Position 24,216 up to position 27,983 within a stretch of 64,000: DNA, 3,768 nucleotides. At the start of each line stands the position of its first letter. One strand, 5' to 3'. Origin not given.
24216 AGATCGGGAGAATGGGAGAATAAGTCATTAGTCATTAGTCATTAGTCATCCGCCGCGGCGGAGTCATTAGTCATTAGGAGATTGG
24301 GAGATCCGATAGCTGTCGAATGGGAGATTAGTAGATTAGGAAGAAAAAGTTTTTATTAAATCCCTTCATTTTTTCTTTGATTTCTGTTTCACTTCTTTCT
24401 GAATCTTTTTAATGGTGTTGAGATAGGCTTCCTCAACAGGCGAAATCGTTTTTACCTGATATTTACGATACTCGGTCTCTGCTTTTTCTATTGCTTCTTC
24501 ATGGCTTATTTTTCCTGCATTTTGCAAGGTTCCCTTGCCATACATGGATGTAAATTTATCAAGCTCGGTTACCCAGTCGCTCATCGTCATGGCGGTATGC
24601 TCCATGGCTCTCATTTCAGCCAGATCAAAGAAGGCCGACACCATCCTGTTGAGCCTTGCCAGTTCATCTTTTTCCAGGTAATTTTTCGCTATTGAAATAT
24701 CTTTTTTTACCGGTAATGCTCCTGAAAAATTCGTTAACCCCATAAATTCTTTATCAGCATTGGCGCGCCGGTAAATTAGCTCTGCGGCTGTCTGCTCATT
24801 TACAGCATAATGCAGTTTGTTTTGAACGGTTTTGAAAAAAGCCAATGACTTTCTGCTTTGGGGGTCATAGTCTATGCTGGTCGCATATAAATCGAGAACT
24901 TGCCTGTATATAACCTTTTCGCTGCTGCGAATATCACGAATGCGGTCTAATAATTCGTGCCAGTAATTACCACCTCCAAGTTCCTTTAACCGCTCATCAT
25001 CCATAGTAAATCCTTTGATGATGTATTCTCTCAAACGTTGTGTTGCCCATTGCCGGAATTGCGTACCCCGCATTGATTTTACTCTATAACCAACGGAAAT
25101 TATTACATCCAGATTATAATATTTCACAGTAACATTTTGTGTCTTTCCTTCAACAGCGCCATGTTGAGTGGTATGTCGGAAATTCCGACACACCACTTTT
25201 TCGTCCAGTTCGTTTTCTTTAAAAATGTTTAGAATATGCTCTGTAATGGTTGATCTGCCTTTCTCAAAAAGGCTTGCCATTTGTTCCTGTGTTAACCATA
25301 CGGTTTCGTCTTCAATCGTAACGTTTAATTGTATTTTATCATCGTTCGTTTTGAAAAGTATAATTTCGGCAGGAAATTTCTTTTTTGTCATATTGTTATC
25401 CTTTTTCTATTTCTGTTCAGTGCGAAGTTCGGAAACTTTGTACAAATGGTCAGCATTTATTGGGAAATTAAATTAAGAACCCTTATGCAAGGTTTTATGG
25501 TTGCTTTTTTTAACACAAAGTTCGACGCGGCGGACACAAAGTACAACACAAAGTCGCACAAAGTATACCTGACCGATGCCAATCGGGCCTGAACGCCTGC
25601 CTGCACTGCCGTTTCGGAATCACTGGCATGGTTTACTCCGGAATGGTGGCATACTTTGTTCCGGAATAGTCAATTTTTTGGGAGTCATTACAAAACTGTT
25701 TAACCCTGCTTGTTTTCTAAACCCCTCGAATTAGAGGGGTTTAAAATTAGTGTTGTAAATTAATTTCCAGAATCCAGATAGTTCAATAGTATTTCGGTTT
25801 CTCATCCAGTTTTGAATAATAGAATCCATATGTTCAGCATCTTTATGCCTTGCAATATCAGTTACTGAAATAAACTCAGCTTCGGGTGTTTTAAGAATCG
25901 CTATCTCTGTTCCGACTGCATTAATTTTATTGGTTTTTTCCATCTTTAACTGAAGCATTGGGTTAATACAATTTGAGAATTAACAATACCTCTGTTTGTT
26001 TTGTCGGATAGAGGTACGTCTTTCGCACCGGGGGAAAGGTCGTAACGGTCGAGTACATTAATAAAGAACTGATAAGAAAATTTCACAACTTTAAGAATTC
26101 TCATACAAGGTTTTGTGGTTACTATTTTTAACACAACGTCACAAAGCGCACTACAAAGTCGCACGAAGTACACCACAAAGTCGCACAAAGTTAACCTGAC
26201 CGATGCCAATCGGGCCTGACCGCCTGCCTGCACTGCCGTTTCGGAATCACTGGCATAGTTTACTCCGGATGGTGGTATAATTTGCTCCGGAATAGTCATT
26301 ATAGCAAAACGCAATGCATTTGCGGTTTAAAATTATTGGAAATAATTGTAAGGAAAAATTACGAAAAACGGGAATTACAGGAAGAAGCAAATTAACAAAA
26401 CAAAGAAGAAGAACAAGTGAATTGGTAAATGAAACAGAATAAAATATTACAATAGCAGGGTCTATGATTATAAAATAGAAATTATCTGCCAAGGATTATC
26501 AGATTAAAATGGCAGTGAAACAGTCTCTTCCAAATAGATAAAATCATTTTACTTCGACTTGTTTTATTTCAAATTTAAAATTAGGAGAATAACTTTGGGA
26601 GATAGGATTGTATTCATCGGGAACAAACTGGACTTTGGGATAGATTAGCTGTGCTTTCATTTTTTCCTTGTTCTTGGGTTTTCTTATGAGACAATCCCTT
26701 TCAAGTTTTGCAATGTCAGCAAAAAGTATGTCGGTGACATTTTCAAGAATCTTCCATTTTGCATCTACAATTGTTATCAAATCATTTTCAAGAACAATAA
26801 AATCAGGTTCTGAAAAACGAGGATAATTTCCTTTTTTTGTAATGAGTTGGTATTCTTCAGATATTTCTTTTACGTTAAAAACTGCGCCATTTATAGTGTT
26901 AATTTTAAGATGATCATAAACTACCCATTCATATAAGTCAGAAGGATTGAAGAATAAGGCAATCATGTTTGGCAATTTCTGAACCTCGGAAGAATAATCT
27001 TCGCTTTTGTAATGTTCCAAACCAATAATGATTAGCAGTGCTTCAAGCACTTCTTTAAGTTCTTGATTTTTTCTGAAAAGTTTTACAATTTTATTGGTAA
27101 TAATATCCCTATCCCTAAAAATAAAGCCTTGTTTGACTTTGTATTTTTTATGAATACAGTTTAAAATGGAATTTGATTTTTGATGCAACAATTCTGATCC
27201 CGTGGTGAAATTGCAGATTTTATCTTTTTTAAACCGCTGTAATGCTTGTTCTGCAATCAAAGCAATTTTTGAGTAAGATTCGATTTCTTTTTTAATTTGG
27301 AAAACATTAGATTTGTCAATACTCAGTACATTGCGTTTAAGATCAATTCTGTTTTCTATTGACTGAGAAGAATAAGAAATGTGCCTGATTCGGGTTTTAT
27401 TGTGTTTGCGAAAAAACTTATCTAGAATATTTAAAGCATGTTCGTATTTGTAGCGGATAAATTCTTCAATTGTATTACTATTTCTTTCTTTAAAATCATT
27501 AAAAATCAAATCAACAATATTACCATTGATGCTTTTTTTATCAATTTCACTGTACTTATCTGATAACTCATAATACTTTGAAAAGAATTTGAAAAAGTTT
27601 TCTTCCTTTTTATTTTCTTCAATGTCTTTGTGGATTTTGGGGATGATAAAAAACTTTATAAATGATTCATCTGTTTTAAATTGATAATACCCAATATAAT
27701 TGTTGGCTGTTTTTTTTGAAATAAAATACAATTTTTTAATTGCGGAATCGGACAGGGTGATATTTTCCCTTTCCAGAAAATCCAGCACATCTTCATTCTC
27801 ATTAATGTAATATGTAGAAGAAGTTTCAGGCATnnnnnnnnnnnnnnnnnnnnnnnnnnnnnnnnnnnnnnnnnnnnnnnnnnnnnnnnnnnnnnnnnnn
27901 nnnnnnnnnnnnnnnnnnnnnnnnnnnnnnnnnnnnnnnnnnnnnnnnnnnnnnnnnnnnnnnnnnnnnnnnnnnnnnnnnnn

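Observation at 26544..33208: Type I M+S module coupled to a McrB-like/McrC-like pair in place of HsdR: candidate chimeric restriction system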

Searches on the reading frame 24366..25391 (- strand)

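Call 3: search_protein_families(library=pfam, proteins=[window:24366-25391:-], max_evalue=0.01)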
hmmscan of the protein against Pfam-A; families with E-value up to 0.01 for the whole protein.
window:24366-25391:- (341 aa): 1 family
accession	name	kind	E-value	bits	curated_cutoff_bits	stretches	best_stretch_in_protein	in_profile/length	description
PF13310.11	Virulence_RhuM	-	5.1e-108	360.6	33.7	1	67-315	2-248/252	Virulence protein RhuM family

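Call 4: search_protein_families(library=padloc, proteins=[window:24366-25391:-], max_evalue=0.01)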
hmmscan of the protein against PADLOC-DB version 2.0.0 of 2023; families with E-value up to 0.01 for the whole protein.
window:24366-25391:- (341 aa): 39 families (the best 25 are shown)
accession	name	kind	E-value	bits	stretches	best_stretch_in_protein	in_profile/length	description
PDLC04843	PDC-S05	-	2.2e-150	498.4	1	8-337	6-329/330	-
PDLC04853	PDC-S05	-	1.9e-143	475.7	1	8-340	6-335/336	-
PDLC04851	PDC-S05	-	3.5e-128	425.5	1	5-336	7-340/342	-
PDLC04852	PDC-S05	-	1.1e-121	403.9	1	5-340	8-345/346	-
PDLC04864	PDC-S05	-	7.4e-121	400.7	1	63-340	2-276/277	-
PDLC04868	PDC-S05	-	2.5e-117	389.7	1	8-333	6-332/335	-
PDLC04871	PDC-S05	-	6.6e-101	336.5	1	3-314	126-440/468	-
PDLC04870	PDC-S05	-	2.9e-91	302.6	1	4-212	5-209/214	-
PDLC04876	PDC-S05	-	8.8e-64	212.4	1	1-172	1-171/174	-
PDLC04854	PDC-S05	-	6e-55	184.2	1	8-141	4-134/212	-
PDLC04965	PDC-S23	-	3e-54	182.6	1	8-142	5-134/327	-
PDLC04858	PDC-S05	-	2e-53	177.9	1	7-138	4-129/138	-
PDLC04964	PDC-S23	-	3.7e-53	178.9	1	9-172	5-169/331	-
PDLC04872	PDC-S05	-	1.2e-52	175.7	1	8-138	5-132/152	-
PDLC04963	PDC-S23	-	2.4e-49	166.5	1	9-191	3-176/312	-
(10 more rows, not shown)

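Call 82: search_protein_families(library=phrogs, proteins=[window:24366-25391:-], max_evalue=0.001)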
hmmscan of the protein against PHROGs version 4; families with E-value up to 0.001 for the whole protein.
window:24366-25391:- (341 aa): 0 families

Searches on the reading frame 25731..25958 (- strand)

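Call 82: search_protein_families(library=phrogs, proteins=[window:25731-25958:-], max_evalue=0.001)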
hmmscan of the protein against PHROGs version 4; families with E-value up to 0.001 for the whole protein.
window:25731-25958:- (75 aa): 1 family
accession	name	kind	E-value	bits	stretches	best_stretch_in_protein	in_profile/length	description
phrog_32500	-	unknown function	4.5e-08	34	1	16-73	10-65/76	-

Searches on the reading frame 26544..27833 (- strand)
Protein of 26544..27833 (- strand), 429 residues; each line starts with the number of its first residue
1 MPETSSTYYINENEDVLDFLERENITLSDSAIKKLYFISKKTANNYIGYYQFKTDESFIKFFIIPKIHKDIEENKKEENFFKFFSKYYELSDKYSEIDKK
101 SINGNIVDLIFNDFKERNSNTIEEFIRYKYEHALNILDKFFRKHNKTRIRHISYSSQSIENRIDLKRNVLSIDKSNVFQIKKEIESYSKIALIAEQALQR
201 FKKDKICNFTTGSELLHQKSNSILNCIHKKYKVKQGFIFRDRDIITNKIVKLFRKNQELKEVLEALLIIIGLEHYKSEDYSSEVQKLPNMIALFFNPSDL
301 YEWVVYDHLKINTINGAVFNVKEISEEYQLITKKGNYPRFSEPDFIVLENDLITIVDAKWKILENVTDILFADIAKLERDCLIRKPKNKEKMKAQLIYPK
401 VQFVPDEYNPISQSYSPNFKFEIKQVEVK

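Call 3: search_protein_families(library=pfam, proteins=[window:26544-27833:-], max_evalue=0.01)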
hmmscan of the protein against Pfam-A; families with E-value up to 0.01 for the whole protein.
window:26544-27833:- (429 aa): 0 families

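Call 4: search_protein_families(library=padloc, proteins=[window:26544-27833:-], max_evalue=0.01)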
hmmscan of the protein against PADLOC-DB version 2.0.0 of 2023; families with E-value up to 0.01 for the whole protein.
window:26544-27833:- (429 aa): 0 families

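Call 5: search_protein_families(library=ncbifam, proteins=[window:26544-27833:-], max_evalue=0.1)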
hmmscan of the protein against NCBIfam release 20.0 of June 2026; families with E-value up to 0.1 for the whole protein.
window:26544-27833:- (429 aa): 2 families
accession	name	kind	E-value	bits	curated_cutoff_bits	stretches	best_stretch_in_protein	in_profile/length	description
NF052452.1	VC1380_fam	equivalog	0.07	13.3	100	0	234-284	59-106/112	VC1380 family protein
TIGR01973.1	NuoG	equivalog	0.079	11.7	470.05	0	123-235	280-392/606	NADH-quinone oxidoreductase subunit NuoG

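Call 7: search_solved_structures(query=window:26544-27833:-, max_evalue=10, show_alignments=2)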
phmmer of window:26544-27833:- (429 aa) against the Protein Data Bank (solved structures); distinct sequences matched with E-value up to 10: 3.
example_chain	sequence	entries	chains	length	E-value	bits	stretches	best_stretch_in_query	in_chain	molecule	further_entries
8k89_A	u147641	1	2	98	0.068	15.1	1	244-296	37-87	Nuclear factor interleukin-3-regulated protein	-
7enm_A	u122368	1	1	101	0.67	11.8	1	39-127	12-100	AcrIIA14 protein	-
7el1_E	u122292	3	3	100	0.8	11.5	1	42-127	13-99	100AA | AcrIIA14 protein | AcrIIA14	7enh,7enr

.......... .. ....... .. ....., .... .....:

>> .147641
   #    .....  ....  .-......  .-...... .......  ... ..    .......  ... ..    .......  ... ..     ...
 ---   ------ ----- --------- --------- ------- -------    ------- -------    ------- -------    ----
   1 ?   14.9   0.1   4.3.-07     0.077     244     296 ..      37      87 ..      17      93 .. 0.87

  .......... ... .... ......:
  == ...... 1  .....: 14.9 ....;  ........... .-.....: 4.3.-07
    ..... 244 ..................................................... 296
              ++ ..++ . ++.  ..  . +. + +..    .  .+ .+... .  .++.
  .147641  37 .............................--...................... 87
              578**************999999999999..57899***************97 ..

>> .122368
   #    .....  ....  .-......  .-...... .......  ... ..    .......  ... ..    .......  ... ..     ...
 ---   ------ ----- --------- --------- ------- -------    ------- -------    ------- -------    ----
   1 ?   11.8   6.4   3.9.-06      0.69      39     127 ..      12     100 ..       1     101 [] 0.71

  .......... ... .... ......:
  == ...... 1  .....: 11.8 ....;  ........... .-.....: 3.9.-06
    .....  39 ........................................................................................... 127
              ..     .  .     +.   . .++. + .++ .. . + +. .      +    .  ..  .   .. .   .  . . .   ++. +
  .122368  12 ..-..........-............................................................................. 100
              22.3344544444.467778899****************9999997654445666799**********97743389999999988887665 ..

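Call 9: find_homologous_proteins(query=window:26544-27833:-, max_evalue=0.001)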
Query window:26544-27833:- (429 aa): 63 proteins with E <= 0.001 among 8000 candidates.
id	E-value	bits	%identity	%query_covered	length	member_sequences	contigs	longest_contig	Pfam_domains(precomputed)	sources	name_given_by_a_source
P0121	1.7e-203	694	100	75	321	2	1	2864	-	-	-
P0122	3.9e-170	584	64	100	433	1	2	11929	-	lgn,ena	-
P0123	1.3e-145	503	57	99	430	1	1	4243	-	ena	-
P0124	4.4e-140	485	56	99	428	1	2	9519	-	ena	-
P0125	1.5e-138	480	55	100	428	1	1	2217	PF10117.16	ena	-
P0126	1.0e-137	477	54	100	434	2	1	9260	-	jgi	-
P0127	1.2e-137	477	54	98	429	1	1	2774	-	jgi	jgi:hypothetical protein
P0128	9.2e-137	474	54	100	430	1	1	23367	-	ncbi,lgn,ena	-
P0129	1.4e-136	473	55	97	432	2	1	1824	PF10117.16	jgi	jgi:hypothetical protein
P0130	4.5e-134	465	53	99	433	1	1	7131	-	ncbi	-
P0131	4.6e-133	462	54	100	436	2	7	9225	-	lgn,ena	-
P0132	7.6e-130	451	53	99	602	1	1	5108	PF00717.29,PF10117.16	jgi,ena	-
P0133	1.3e-129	451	54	99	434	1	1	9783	-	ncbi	-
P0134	2.1e-128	447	51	98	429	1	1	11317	-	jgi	jgi:hypothetical protein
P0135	1.2e-127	444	52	98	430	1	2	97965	PF10117.16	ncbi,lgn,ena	-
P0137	7.0e-125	435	51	100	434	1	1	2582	PF10117.16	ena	-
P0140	3.8e-120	419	49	99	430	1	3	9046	PF10117.16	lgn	-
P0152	2.2e-112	394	47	99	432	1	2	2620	PF10117.16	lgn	-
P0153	2.7e-112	393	48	98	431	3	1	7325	PF10117.16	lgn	-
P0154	1.5e-111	391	48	98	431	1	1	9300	PF10117.16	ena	-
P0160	2.1e-74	269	39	94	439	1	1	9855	PF10117.16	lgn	-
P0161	1.9e-73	266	40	98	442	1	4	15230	PF10117.16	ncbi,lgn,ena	-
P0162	2.9e-72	262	37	98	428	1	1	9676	PF10117.16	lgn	-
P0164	5.7e-71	257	37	99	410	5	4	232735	PF10117.16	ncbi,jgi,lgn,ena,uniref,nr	ncbi:hypothetical protein [Sulfurovum sp.]|jgi:hypothetical protein|uniref:5-methylcytosine restrict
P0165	5.8e-70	254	37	99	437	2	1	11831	PF10117.16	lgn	-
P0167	8.2e-65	237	37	96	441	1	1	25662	PF10117.16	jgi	jgi:hypothetical protein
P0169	1.2e-64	237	41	86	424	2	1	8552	PF10117.16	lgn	-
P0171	1.5e-63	233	34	97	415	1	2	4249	PF10117.16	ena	-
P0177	1.9e-50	190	34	98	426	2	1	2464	PF10117.16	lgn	-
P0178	2.2e-40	157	31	87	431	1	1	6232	PF10117.16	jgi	-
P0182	6.3e-36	142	31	91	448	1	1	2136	PF10117.16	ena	-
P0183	3.9e-13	67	30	55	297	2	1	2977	PF10117.16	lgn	-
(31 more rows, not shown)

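Call 34: search_solved_structures(query=A2, max_evalue=1, show_alignments=2)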
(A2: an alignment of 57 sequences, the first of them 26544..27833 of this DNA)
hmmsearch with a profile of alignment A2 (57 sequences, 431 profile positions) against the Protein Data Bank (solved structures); distinct sequences matched with E-value up to 1: 0.

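Call 35: search_protein_families(library=pfam, alignment_id=A2, max_evalue=0.01)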
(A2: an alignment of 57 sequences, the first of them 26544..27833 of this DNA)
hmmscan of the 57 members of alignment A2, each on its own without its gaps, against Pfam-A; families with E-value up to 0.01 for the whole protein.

A. member 1, window:26544-27833:- (429 aa): 0 families

B. families by the number of members that match (of 57 scanned): 4 families
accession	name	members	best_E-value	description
PF10117.15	McrBC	19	1.1e-10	McrBC 5-methylcytosine restriction system component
PF23589.2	WH_AprA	1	0.0027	AprA winged helix domain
PF22230.1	Csx1_CARF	1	0.0038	CRISPR system endoribonuclease Csx1, CARF domain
PF11546.13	CompInhib_SCIN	1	0.0074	Staphylococcal complement inhibitor SCIN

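Call 44: predict_structure(alignment_id=A2)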
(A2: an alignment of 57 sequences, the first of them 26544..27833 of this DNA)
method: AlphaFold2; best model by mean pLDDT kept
length: 429 residues; sequences in the alignment: 57
mean_pLDDT: 84.4   pTM: 0.76
mean pLDDT of the five models: 84.4, 84.1, 83.7, 83.7, 82.2
residues with pLDDT >= 90: 205; 70-90: 168; 50-70: 35; < 50: 21
segments of 3 or more residues with pLDDT < 50: 100-110, 275-282
pLDDT, mean of each block of 10 residues (from residue 1): 78 89 86 75 74 83 91 90 83 69 43 58 83 93 92 92 92 91 92 93 86 91 95 81 82 86 88 52 56 80 93 87 84 95 92 94 94 95 78 95 92 93 93
secondary structure, 60 per line:
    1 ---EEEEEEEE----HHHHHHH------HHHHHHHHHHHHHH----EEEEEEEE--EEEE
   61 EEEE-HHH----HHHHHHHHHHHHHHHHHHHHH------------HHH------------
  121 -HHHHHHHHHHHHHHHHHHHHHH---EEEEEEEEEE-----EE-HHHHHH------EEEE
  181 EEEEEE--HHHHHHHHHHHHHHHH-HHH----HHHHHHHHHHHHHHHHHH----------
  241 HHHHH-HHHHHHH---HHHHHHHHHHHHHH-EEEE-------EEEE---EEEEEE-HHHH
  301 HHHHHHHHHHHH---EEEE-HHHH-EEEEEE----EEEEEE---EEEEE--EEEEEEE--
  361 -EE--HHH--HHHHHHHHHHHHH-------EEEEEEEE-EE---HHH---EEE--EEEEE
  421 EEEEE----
elements in order: E4-11 H16-22 H29-42 E47-54 E57-64 H73-93 H122-143 E147-156 H165-170 E177-186 H189-204 H213-230 H241-245 H247-253 H257-270 E272-275 E283-286 E290-295 H297-312 E316-319 H321-324 E326-331 E336-341 E345-349 E352-358 H371-383 E391-398 E411-413 E416-425

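Call 47: fold_search(model_id=the predicted structure, library=pdb)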
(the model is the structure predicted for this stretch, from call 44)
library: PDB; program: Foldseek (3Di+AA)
matches with E <= 10: 459; with E <= 0.001: 7
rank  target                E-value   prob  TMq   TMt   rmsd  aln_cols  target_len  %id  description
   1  6ut7_G                5.5e-11  1.00  0.47  0.49   9.9       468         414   11  Fitted model for the tetradecameric assembly of Thermococcus gammatolerans McrB AAA+ hexamers with bound McrC (released 2020-10-21)
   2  6hz4_M                2.1e-10  1.00  0.33  0.40   9.3       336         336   12  Structure of McrBC without DNA binding domains (one half of the full complex) (released 2019-07-24)
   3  6ut6_G                8.2e-09  1.00  0.34  0.40  10.0       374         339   11  Cryo-EM structure of the Escherichia coli McrBC complex (released 2020-10-21)
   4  9a5m_A                7.2e-08  1.00  0.34  0.32  15.2       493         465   12  Integrative model of YDJA-YDIS by crosslinking MS and deep learning (released 2024-09-18)
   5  7vsr_M                1.4e-06  1.00  0.34  0.44  13.3       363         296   12  Structure of McrBC (stalkless mutant) (released 2023-02-15)
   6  6ut5_G                3.5e-06  1.00  0.36  0.44   7.8       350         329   10  Cryo-EM structure of the Thermococcus gammatolerans McrBC complex (released 2020-10-21)
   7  8q44_B                8.2e-04  0.94  0.21  0.21  24.5       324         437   15  Crystal structure of cA4-bound Can2 (E364R) in complex with oligo-T DNA (released 2023-11-22)
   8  6xl1_A                1.0e-03  0.75  0.20  0.23  30.6       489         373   13  crystal structure of cA4-activated Card1(D294N) (released 2020-12-30)
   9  8q42_B                1.2e-03  0.96  0.21  0.21  17.2       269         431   16  Crystal structure of cA4-bound Can2 (E341A) in complex with oligo-A DNA (released 2023-11-22)
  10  6p4w_B                1.6e-03  0.60  0.15  0.17  17.6       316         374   10  XPB helicase in a complex with truncated Bax1 from Sulfurisphaera tokodaii at 2.96 Angstrom resolution (released 2020-06-03)
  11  8q41_B                2.0e-03  0.89  0.21  0.22  24.8       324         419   15  Crystal structure of Can2 (E341A) bound to cA4 and TTTAAA ssDNA (released 2023-11-22)
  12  6hz4_N                2.1e-03  1.00  0.23  0.56   4.7       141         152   17  Structure of McrBC without DNA binding domains (one half of the full complex) (released 2019-07-24)
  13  9dou_A                2.2e-03  0.89  0.18  0.09  19.5       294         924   11  Taeniopygia guttata R2 retrotransposon (R2Tg) initiating target-primed reverse transcription (released 2025-05-21)
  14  8q3z_A                2.8e-03  0.93  0.21  0.21  16.7       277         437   14  Crystal structure of cA4-bound Can2 from Thermoanaerobacter brockii (released 2023-11-22)
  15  9nl2_A                3.2e-03  0.69  0.15  0.07  23.8       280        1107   11  Structure of R2 retrotransposon protein from Platysternon megacephalum initiating target-primed reverse transcription (released 2025-06-18)
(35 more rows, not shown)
